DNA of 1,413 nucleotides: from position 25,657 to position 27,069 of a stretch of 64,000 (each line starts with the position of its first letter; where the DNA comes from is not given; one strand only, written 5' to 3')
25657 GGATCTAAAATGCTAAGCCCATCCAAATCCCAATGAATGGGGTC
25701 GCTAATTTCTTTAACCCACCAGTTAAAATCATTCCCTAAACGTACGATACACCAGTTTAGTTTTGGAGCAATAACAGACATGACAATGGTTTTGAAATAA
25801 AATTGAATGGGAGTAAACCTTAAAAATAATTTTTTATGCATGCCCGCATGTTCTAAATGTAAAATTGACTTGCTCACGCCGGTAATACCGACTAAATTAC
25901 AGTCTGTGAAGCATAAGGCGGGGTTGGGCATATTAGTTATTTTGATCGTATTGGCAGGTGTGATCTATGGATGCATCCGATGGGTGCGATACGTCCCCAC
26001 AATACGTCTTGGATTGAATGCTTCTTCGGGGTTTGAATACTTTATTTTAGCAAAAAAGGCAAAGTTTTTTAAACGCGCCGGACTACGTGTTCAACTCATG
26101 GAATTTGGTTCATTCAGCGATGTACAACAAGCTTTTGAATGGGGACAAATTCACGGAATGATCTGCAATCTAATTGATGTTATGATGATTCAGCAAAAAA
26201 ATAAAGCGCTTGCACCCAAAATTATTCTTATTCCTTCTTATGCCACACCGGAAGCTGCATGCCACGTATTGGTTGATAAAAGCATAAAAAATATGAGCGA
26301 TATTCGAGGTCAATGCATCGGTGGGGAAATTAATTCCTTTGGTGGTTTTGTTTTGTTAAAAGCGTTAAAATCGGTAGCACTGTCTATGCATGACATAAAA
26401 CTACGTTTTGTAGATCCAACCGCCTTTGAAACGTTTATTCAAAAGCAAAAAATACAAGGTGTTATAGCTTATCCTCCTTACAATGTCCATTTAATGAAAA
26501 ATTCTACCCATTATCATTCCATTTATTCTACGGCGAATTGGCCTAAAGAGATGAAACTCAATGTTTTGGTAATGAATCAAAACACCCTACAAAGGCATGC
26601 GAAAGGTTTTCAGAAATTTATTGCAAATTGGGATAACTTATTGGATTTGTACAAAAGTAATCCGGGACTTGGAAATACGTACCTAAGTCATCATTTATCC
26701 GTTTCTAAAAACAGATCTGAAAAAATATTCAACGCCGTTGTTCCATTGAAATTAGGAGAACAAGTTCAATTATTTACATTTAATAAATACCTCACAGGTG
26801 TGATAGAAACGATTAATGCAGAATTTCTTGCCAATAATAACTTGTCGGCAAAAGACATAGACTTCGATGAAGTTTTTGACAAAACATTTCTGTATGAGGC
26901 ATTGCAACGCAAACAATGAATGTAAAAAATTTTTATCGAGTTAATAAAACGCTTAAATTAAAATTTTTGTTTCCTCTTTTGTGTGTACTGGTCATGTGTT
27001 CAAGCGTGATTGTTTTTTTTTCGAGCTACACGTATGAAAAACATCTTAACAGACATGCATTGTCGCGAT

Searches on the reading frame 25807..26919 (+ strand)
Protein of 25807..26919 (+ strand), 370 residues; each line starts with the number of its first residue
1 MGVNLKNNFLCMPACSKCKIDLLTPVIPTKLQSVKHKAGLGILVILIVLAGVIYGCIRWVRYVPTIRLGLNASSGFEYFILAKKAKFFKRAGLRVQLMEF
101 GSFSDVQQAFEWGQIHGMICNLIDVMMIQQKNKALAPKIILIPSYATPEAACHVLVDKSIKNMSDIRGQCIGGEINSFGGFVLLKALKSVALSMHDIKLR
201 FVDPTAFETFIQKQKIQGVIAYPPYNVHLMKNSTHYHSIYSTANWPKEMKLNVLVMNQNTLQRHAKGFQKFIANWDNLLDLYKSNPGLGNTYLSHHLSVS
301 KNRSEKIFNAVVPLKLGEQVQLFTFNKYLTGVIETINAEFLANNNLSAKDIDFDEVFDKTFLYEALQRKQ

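Call 48: search_protein_families(library=pfam, proteins=[window:25807-26919:+], max_evalue=0.001)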
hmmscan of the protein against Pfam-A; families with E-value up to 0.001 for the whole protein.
window:25807-26919:+ (370 aa): 2 families
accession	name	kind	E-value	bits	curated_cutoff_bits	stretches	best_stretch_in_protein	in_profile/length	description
PF09084.16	NMT1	-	1.3e-10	42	20.5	1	79-273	7-200/216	NMT1/THI5 like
PF13379.11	NMT1_2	-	1.3e-05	25.6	24.7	0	64-125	6-66/252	NMT1-like family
